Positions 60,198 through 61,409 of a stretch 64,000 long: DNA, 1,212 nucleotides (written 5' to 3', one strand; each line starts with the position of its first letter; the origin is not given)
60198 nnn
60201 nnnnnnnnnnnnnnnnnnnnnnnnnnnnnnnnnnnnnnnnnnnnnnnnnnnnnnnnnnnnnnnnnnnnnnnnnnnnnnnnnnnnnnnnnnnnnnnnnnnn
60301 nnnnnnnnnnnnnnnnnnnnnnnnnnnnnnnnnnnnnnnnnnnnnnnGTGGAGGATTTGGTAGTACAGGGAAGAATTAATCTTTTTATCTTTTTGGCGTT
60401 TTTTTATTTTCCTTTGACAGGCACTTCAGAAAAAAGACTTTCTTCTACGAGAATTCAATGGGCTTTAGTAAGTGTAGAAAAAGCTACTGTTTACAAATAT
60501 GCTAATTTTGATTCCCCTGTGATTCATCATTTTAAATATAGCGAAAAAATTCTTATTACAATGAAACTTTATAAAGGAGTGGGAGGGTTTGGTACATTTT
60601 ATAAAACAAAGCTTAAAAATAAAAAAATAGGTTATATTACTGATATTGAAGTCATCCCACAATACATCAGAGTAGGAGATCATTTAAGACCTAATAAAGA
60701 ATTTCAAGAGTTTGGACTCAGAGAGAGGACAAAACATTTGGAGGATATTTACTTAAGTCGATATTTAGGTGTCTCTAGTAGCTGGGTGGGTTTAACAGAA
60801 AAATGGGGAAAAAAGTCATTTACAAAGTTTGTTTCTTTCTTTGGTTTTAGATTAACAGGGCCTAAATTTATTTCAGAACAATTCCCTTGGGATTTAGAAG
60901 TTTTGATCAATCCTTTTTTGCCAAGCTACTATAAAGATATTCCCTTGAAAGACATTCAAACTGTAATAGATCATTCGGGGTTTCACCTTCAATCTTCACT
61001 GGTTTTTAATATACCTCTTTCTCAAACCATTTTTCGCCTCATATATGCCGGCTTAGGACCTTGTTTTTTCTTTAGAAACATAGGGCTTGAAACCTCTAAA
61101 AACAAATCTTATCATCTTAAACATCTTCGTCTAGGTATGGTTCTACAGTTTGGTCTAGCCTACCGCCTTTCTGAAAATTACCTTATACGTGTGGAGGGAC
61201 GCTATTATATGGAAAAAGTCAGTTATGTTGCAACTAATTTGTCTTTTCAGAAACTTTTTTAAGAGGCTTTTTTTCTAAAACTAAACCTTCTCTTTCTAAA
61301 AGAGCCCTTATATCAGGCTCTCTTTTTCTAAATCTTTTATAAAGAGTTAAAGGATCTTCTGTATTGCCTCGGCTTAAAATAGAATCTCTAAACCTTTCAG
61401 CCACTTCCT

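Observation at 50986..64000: Inverted duplication of acyltransferase + M3 peptidase with identical flanks but a mosaic, diverged peptidase interior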

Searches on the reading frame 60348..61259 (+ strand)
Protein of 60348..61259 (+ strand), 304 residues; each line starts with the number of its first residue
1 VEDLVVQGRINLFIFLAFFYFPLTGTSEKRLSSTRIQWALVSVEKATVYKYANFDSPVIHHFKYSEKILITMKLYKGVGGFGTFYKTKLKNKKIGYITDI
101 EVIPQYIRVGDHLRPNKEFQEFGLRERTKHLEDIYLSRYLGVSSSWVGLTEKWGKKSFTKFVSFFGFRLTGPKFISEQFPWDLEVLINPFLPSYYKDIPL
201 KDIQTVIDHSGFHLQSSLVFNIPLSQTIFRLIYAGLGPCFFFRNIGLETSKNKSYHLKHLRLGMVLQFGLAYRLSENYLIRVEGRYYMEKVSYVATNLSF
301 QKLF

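Call 7: search_protein_families(library=pfam, proteins=[window:60348-61259:+])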
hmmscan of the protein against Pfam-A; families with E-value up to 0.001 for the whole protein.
window:60348-61259:+ (304 aa): 0 families

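Call 21: search_protein_families(library=ncbifam, proteins=[window:60348-61259:+], max_evalue=0.001)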
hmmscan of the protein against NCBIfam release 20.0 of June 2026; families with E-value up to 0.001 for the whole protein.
window:60348-61259:+ (304 aa): 0 families

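Call 45: search_protein_families(library=pfam, proteins=[window:60348-61259:+], max_evalue=5)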
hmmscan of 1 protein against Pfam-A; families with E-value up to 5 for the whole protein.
window:60348-61259:+ (304 aa): 1 family
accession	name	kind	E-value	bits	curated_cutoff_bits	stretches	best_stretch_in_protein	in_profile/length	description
PF24015.1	DUF7329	-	0.044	13.6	27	1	55-113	40-86/242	Family of unknown function (DUF7329)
